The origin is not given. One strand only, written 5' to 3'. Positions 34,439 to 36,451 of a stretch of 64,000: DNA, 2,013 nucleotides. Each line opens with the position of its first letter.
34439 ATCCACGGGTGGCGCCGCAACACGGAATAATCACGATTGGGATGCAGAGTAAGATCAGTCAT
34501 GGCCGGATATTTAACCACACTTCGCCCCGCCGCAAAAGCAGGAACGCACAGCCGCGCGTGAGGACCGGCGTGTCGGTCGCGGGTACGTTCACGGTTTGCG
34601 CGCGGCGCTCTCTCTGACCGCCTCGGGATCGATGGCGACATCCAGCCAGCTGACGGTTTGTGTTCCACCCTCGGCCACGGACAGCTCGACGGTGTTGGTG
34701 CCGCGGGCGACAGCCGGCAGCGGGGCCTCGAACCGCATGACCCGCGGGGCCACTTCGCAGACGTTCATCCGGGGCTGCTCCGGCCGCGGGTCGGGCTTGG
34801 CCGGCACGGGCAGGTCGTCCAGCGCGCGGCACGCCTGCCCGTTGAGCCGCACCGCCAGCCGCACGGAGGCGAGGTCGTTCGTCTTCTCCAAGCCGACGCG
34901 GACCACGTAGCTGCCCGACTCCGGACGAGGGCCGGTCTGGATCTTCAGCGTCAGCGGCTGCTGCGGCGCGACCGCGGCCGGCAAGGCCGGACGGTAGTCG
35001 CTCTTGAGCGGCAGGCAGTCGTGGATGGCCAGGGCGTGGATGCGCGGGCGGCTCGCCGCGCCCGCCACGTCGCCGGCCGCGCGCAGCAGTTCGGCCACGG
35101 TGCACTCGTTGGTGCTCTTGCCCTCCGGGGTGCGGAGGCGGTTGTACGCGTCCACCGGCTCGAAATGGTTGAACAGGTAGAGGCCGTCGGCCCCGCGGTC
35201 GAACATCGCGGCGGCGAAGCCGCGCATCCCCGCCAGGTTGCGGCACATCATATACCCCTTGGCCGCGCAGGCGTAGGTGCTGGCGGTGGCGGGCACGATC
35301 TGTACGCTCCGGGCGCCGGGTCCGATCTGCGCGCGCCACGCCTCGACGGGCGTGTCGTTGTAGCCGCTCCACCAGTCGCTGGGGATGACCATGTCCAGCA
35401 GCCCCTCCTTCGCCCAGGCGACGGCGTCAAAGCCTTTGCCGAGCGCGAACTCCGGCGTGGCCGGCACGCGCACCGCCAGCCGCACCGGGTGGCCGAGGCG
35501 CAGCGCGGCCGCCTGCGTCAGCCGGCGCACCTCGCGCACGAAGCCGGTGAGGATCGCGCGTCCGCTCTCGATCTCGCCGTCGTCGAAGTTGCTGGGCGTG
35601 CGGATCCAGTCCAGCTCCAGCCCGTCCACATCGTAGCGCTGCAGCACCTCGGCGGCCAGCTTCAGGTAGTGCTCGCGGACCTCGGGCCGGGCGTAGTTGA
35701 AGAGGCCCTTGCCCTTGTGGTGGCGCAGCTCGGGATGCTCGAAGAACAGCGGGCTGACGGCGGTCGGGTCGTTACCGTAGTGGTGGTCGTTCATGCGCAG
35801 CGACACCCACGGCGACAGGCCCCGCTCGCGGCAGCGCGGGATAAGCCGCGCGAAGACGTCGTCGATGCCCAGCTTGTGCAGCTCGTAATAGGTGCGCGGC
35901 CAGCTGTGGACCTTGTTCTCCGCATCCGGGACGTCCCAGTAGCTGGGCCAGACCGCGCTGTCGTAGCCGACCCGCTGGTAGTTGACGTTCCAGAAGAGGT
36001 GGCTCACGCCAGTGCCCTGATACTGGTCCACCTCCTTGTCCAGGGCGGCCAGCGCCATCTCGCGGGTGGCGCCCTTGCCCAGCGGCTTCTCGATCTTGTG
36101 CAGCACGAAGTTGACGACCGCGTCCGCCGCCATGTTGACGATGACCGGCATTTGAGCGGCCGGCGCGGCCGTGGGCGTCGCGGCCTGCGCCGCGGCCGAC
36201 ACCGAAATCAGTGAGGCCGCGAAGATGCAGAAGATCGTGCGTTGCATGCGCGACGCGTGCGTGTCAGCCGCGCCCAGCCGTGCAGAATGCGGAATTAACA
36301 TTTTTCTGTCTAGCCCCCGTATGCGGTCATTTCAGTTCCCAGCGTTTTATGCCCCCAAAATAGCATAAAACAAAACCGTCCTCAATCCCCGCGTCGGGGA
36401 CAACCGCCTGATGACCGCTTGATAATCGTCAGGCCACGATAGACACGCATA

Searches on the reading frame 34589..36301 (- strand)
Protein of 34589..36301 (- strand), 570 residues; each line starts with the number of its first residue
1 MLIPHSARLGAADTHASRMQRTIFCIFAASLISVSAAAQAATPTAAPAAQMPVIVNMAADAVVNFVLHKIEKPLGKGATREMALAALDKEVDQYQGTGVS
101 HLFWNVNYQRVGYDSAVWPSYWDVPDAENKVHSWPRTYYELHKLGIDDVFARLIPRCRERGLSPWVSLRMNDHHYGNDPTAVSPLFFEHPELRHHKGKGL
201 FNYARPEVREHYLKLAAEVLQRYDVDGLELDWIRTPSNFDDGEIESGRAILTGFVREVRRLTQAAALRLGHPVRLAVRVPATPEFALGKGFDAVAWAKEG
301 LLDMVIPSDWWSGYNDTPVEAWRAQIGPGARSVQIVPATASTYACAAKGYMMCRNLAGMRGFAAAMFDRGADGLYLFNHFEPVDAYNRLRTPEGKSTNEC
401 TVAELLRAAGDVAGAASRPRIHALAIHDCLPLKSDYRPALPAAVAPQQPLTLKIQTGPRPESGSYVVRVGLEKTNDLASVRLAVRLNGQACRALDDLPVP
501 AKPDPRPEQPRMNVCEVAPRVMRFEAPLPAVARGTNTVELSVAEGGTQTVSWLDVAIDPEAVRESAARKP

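Call 20: search_protein_families(library=pfam, proteins=[window:34589-36301:-], max_evalue=0.001)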
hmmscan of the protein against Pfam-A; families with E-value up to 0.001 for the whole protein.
window:34589-36301:- (570 aa): 1 family
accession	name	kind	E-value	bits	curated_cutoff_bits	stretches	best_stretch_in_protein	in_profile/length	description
PF02638.21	GHL10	-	0.00036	20.2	27.9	0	148-231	70-161/311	Glycosyl hydrolase-like 10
